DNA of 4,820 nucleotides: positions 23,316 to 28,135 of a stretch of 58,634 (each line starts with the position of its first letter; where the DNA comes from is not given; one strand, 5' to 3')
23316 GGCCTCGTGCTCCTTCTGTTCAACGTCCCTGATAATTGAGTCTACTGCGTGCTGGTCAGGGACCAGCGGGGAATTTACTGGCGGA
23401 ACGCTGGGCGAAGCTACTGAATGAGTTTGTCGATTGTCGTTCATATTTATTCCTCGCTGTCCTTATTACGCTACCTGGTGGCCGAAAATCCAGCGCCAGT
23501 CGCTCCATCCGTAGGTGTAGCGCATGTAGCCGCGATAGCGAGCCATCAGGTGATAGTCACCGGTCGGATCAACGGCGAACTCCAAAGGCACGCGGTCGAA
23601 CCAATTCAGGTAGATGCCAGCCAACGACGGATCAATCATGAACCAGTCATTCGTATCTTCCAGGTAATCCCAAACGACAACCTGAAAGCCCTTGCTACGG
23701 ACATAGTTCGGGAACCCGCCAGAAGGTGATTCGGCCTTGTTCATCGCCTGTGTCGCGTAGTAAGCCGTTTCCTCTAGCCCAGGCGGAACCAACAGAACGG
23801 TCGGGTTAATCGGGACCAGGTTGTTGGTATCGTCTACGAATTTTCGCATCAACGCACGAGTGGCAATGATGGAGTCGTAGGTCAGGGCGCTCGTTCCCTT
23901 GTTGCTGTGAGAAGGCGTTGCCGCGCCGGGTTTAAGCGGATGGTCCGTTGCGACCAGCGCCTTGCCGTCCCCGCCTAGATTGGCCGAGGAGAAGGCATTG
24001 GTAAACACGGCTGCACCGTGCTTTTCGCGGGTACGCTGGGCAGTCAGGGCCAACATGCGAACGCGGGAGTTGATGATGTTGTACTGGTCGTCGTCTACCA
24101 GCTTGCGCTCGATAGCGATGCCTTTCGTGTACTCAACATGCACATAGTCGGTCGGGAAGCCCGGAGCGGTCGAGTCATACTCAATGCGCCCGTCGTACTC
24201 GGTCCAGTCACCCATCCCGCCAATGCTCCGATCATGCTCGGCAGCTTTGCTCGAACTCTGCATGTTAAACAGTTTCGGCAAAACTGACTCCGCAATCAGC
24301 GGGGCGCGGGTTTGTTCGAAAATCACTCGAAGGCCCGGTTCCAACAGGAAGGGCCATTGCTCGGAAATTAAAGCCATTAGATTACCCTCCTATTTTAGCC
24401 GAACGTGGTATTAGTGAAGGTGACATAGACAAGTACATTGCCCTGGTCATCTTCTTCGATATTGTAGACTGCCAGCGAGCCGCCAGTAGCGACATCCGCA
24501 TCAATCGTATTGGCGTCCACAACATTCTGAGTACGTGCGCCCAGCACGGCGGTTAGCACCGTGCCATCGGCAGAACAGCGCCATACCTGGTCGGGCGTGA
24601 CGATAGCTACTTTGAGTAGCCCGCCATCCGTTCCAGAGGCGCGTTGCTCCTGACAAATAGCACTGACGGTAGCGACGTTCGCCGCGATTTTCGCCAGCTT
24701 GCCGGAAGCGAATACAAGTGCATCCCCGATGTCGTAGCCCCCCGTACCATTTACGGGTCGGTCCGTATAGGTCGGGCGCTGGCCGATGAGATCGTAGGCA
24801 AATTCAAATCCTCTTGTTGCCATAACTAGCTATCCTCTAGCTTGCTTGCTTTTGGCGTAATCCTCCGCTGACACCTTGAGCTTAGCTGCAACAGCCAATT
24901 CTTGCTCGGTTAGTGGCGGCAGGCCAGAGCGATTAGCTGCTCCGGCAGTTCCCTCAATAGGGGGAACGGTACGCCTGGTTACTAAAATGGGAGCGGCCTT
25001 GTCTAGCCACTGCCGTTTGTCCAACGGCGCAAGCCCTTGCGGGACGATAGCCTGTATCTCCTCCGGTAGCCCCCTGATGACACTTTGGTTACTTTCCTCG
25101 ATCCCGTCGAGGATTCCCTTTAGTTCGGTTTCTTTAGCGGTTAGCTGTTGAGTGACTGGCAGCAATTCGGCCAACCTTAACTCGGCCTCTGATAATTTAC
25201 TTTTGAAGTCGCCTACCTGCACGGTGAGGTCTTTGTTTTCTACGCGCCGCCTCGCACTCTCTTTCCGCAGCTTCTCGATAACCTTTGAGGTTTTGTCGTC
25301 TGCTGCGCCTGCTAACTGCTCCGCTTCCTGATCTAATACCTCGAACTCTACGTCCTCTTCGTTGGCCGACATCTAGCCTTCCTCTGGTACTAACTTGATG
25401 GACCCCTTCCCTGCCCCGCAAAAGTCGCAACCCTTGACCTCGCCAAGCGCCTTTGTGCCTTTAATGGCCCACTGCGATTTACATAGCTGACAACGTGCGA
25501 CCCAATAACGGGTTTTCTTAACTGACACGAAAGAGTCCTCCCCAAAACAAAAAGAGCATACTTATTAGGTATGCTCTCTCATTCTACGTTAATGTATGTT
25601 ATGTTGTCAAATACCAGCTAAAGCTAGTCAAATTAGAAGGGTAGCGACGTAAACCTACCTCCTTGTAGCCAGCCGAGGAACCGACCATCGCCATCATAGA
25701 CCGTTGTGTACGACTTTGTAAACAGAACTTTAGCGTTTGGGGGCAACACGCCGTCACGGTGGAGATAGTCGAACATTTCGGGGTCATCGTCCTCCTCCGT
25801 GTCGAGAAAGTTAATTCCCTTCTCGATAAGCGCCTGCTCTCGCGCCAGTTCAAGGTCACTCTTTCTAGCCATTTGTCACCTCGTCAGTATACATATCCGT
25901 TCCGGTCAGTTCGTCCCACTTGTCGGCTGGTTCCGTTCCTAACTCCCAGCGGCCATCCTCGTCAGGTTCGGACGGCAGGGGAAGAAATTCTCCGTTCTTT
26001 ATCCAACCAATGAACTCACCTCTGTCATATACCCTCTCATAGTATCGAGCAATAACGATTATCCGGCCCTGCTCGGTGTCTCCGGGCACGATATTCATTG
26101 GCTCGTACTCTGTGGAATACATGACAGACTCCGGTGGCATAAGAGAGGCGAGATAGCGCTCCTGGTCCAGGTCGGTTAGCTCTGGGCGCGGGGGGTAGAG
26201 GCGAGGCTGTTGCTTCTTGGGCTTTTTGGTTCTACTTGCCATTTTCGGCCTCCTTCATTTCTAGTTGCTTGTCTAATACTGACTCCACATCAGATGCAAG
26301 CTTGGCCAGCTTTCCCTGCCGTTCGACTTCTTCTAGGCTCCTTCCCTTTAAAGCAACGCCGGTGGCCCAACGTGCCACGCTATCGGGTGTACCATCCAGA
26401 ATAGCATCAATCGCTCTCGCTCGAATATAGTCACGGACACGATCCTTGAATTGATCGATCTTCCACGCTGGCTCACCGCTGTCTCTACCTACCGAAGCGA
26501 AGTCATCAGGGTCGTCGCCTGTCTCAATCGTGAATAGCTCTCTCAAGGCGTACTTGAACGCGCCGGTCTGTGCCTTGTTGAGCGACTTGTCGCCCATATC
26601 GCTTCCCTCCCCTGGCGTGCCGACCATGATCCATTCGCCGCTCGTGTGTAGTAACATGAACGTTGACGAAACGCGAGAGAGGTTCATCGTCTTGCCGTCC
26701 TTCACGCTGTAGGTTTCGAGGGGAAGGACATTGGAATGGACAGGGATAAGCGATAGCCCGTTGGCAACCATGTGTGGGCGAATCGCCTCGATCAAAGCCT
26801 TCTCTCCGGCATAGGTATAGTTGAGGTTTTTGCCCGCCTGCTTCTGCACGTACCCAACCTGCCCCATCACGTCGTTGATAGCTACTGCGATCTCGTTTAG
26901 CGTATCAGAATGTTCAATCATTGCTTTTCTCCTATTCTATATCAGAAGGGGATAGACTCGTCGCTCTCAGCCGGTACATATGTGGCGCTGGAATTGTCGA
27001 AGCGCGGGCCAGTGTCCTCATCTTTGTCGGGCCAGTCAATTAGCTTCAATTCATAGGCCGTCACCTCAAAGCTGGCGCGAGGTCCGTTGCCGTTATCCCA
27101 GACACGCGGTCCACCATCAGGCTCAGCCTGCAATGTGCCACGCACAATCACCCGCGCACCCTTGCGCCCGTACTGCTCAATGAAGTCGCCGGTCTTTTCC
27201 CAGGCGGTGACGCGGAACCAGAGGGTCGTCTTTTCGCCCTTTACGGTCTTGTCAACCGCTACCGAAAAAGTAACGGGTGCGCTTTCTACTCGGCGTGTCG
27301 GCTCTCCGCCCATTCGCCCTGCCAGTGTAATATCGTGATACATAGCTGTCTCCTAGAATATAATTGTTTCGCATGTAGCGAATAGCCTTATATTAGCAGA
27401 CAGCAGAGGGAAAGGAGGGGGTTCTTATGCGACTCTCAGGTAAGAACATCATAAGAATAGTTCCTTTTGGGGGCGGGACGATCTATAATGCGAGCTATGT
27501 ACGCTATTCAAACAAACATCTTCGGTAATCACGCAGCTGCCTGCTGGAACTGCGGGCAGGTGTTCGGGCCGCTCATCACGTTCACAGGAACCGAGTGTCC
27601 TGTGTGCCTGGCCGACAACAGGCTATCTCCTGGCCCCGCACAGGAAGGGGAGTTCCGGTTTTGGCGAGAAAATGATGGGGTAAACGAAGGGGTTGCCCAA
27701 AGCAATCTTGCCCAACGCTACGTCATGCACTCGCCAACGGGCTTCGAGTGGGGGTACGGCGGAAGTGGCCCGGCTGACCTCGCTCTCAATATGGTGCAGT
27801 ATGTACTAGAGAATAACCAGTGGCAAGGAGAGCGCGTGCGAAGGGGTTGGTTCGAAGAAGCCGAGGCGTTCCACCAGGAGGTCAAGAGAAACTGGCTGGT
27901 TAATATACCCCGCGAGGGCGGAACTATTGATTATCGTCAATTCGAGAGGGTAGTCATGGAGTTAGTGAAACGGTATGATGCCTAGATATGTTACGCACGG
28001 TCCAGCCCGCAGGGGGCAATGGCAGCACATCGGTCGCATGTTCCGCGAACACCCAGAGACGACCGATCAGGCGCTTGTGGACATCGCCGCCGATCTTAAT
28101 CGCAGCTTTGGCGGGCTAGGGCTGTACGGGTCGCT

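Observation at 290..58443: Iterated purine-rich motif RGAR-CGGCAGG-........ scattered about 45-60 times through the genome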

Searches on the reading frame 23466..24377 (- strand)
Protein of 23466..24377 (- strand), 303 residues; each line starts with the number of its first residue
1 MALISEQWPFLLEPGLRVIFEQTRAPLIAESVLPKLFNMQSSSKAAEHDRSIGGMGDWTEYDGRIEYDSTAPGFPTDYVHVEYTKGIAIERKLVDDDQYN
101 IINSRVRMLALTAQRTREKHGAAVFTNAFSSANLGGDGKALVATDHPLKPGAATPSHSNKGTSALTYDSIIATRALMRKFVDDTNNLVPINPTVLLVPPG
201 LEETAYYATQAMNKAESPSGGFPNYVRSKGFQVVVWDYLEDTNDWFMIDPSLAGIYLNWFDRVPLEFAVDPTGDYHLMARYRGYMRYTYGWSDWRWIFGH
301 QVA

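Call 8: search_protein_families(library=phrogs, proteins=[window:23466-24377:-], max_evalue=0.00001)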
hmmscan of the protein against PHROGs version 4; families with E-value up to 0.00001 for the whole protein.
window:23466-24377:- (303 aa): 4 families
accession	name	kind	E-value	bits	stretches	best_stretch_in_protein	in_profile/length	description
phrog_371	-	head and packaging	1.3e-16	61.8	1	16-161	16-158/303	major head protein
phrog_29592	-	unknown function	1.3e-13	51.1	1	94-249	684-830/893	-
phrog_133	-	head and packaging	7.8e-12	45.6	1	85-249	460-613/668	head maturation protease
phrog_4523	-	head and packaging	8.4e-09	35.7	1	63-248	417-587/644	major head and protease protein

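Call 27: find_related_loci(query=window:23466-24377:-, collection=viral_contigs, flank=10000)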
Query window:23466-24377:- (303 aa) in viral_contigs; peptide patterns used: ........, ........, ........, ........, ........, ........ (x = any residue, [..] = any of these).
9 stretches matched a pattern; 2 encode a relative of the query (tblastn E <= 1e-3); 2 distinct loci.
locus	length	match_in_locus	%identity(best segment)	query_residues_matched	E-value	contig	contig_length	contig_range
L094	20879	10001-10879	44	1-299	1e-79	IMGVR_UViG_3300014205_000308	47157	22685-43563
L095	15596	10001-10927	35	1-303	2e-51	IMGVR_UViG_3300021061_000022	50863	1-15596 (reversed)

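Call 54: find_encoding_contigs(protein=window:23466-24377:-, flank=10000, max_places=4)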
Protein window:23466-24377:- (303 aa): 2 contigs read that carry it; 1 place shown.
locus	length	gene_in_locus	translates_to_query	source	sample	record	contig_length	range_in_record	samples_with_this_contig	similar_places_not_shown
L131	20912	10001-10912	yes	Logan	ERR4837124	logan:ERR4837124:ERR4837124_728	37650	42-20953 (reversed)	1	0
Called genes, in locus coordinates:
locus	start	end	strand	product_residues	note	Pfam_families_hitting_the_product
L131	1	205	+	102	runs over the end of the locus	PF23140:Gp80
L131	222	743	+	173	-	-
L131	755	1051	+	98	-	-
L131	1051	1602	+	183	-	-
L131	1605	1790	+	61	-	-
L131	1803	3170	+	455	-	PF04466:Terminase_3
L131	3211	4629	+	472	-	PF05133:SPP1_portal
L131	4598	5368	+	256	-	-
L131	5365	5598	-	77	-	-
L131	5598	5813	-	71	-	-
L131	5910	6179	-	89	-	-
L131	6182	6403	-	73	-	-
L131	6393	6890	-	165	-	PF19663:DUF6166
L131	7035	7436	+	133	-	PF00436:SSB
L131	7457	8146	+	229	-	PF04404:ERF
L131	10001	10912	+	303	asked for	PF10124:Mu-like_gpT (faint), PF25209:Phage_capsid_4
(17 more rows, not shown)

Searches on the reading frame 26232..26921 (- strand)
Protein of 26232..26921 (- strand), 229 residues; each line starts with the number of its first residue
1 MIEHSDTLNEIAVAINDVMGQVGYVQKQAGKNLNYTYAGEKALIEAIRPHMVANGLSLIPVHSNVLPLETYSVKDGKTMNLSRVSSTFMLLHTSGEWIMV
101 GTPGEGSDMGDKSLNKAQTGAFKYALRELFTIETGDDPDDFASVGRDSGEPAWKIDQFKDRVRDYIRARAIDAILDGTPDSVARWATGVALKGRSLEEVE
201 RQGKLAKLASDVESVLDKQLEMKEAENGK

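Call 9: search_protein_families(library=pfam, proteins=[window:26232-26921:-], max_evalue=0.001)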
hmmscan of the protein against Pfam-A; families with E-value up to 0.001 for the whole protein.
window:26232-26921:- (229 aa): 1 family
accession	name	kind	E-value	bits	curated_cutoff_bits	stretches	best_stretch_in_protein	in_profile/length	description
PF04404.17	ERF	-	6.7e-12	46.1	25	1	12-140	2-126/153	ERF superfamily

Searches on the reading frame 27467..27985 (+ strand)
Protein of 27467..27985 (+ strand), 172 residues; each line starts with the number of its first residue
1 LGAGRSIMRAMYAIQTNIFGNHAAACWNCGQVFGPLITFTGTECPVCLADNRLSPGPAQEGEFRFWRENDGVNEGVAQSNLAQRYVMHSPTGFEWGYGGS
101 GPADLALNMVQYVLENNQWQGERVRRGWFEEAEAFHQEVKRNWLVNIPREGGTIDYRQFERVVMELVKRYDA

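Call 31: search_protein_families(library=pfam, proteins=[window:27467-27985:+], max_evalue=0.01)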
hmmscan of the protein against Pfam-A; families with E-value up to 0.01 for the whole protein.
window:27467-27985:+ (172 aa): 1 family
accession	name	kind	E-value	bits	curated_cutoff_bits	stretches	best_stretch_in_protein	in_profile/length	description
PF19663.4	DUF6166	-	1.4e-12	47.9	27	1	74-121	12-62/93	Family of unknown function (DUF6166)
